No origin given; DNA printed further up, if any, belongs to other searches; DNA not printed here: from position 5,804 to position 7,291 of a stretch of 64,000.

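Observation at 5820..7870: GC-rich 2-kb segment carrying an isocitrate/isopropylmalate-dehydrogenase-family gene inside a low-GC, reduced-metabolism genome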

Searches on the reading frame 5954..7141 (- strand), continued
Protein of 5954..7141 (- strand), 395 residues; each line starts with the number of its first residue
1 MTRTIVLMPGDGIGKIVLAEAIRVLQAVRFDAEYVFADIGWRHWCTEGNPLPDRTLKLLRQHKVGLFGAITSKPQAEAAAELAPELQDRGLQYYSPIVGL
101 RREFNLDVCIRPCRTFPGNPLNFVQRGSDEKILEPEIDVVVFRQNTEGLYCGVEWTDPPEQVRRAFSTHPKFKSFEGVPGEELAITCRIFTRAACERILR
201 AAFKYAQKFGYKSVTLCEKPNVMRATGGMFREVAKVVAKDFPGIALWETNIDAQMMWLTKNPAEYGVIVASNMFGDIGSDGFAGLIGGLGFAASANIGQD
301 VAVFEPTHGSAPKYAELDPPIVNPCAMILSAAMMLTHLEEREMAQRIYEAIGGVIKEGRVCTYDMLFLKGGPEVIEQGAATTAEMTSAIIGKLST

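Call 68: search_solved_structures(query=window:5954-7141:-, max_evalue=1e-45, show_alignments=5)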
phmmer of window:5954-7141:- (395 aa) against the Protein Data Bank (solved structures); distinct sequences matched with E-value up to 1e-45: 7.
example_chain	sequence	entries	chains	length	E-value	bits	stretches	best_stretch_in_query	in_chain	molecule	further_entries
6lky_A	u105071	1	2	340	2.1e-56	194.9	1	4-366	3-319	Putative isocitrate dehydrogenase, NAD-dependent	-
6ltf_A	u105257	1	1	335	5.1e-51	177.2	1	1-357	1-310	Isocitrate dehydrogenase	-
6m3s_A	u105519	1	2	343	5.7e-51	177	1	1-357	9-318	Isocitrate dehydrogenase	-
3asj_A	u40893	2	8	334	1.5e-50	175.7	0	183-358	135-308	Homoisocitrate dehydrogenase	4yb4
1x0l_A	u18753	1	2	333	2.2e-50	175.1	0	183-358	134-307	Homoisocitrate dehydrogenase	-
3ah3_A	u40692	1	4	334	5.7e-50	173.7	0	183-360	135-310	Homoisocitrate dehydrogenase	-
2d1c_A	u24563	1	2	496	3.6e-47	164.5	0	184-388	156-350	Isocitrate dehydrogenase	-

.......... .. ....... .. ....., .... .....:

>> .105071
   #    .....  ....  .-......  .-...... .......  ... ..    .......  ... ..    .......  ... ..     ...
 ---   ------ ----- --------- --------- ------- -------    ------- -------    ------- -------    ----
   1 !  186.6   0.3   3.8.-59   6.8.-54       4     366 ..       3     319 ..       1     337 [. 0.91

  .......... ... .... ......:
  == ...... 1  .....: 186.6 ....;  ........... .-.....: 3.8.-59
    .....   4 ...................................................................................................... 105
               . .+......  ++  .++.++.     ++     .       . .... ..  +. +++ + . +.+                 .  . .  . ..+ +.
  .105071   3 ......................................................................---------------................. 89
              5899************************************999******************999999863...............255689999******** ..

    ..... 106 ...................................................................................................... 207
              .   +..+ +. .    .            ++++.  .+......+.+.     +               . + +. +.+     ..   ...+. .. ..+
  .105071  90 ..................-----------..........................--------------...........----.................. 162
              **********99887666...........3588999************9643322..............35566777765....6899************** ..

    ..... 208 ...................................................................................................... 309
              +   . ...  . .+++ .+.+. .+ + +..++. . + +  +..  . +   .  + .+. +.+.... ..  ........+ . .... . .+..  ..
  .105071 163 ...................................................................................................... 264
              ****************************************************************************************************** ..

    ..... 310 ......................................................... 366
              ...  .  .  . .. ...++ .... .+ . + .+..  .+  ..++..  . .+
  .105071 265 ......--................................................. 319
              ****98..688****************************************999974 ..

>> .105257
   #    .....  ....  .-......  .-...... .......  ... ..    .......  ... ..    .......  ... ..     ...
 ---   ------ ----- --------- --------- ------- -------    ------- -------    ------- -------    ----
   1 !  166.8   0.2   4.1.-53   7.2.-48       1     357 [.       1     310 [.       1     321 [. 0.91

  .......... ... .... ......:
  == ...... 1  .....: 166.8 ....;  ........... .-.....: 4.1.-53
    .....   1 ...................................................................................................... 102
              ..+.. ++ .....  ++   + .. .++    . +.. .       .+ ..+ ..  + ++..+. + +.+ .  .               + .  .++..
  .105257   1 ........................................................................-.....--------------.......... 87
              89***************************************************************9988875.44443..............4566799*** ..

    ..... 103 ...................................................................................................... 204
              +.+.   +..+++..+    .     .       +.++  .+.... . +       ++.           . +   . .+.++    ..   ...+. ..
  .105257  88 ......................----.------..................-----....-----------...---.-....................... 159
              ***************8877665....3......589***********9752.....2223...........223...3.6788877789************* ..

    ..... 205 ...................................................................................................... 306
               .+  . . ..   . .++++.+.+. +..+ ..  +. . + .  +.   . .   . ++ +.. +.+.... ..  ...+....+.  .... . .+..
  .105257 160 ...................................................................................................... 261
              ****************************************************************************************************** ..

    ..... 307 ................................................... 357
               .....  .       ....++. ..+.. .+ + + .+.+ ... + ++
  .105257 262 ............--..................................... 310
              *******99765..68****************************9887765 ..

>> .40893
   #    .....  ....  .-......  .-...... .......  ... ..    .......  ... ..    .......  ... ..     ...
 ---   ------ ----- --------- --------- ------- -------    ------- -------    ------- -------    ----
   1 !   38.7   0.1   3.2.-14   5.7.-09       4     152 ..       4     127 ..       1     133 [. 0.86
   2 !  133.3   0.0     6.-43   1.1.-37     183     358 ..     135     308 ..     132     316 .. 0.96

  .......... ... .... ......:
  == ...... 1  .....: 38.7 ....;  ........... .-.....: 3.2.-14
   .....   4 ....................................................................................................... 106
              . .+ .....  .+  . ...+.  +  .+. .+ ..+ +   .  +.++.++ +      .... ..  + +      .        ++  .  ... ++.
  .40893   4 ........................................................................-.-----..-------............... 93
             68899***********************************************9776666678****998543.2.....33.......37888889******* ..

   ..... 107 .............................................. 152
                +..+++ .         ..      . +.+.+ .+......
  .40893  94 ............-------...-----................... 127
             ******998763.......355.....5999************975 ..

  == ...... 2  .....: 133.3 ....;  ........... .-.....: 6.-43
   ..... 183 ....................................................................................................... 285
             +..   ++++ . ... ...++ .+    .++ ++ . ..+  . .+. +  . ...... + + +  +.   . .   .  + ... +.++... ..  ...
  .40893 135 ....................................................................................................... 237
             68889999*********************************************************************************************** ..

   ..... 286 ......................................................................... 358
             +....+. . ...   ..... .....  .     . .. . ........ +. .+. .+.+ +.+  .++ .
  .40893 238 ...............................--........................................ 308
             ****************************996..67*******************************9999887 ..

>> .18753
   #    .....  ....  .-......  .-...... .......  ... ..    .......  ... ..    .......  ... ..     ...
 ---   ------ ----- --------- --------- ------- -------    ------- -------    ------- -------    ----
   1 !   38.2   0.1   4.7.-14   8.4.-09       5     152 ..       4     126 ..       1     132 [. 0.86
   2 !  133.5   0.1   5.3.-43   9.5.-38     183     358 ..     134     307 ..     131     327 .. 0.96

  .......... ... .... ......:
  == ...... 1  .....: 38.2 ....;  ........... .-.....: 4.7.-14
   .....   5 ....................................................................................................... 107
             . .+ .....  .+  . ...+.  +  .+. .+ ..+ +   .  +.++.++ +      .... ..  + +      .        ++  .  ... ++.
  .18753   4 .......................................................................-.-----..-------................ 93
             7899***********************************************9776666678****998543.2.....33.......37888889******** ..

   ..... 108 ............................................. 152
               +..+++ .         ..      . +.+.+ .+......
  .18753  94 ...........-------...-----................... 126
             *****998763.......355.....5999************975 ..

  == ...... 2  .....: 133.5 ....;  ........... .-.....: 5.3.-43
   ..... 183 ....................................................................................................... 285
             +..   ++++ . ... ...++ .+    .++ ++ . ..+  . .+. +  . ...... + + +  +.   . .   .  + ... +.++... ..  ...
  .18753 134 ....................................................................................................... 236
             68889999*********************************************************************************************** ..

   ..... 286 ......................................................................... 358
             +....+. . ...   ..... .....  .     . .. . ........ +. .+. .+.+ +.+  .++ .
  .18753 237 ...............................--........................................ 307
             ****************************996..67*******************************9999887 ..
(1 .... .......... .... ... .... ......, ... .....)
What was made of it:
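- Val98 aligns with Arg85 of Thermus HICDH (call 68).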

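Call 74: search_dna_similar(query=window:5954-7141:-, collection=plasmids, mode=protein, max_rows=8)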
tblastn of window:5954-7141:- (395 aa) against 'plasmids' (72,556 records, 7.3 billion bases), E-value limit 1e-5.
Records with a match: 857; places in all: 1288; records where one place covers at least 80% of the query: 839.
Best place of each record, by identity: <60% 857.
By first word of the organism name: Rhizobium 174; Ralstonia 136; Sinorhizobium 84; Buchnera 64; Agrobacterium 25; Burkholderia 20; Escherichia 20; Paracoccus 18; Caballeronia 16; Ensifer 15; and 113 more.
By predicted mobility (MOB-suite, as given by PLSDB): non-mobilizable 478; conjugative 228; mobilizable 151.
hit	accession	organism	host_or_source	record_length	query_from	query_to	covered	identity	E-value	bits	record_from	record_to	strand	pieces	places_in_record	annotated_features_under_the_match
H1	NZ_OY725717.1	Collinsella aerofaciens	-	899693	1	394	100%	36.0%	1e-54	201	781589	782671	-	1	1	isocitrate/isopropylmalate family dehydrogenase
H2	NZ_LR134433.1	Legionella adelaidensis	environmental,Cooling tower water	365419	5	392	98%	36.4%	6e-60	217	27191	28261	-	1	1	isocitrate/isopropylmalate family dehydrogenase | RraA family protein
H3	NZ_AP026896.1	Aeromonas caviae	Microbe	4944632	3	393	99%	35.2%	1e-48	184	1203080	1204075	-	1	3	none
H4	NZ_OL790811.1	Proteus mirabilis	-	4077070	5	389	97%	35.3%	4e-32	135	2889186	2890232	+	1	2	none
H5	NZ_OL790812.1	Proteus mirabilis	-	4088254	5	389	97%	35.3%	4e-32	135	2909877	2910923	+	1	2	none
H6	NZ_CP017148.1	Bosea vaviloviae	Vavilovia formosa,cell culture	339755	1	394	100%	34.3%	3e-42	165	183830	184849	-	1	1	isocitrate/isopropylmalate family dehydrogenase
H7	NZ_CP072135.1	Pseudoalteromonas xiamenensis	mangrove sediment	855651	3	393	99%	34.3%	2e-45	174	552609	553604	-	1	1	isocitrate dehydrogenase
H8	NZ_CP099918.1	Pseudoalteromonas xiamenensis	Anadara tuberculosa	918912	3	393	99%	34.3%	2e-45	174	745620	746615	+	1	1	isocitrate dehydrogenase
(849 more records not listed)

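Call 77: predict_structure(alignment_id=A4)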
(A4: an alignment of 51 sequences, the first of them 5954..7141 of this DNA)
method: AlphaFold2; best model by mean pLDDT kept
length: 395 residues; sequences in the alignment: 51
mean_pLDDT: 88.1   pTM: 0.89
mean pLDDT of the five models: 88.1, 88.0, 86.8, 86.8, 86.1
residues with pLDDT >= 90: 233; 70-90: 133; 50-70: 29; < 50: 0
segments of 3 or more residues with pLDDT < 50: none
pLDDT, mean of each block of 10 residues (from residue 1): 88 92 97 95 93 97 94 84 93 87 91 87 82 87 73 83 91 91 87 92 96 87 72 95 92 78 83 74 65 90 82 85 93 97 96 93 88 92 97 85
secondary structure, 60 per line:
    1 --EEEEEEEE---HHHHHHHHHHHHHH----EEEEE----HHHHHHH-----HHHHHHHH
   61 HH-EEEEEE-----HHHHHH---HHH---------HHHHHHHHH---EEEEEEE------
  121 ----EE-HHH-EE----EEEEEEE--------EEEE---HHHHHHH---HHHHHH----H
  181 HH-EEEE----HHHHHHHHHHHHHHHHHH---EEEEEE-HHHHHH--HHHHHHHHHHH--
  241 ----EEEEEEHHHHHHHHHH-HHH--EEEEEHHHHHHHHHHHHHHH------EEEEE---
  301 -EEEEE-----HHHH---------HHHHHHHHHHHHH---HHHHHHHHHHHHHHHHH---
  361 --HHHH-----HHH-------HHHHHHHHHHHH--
elements in order: E3-10 H14-27 E32-36 H41-47 H53-62 E64-69 H75-80 H96-104 E108-114 E138-144 E153-156 H160-166 H170-175 E184-187 H192-209 E213-218 H220-225 H228-238 E245-250 H251-260 E267-271 H272-286 E293-297 E302-306 H312-315 H325-337 H341-357 H363-366 H382-393
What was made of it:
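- On Beta-decarboxylating dehydrogenase superfamily (Pfam PF00180 Iso_dh): The AF2 model has pLDDT 88 and pTM 0.89 (call 77).
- The model is confident (call 77).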
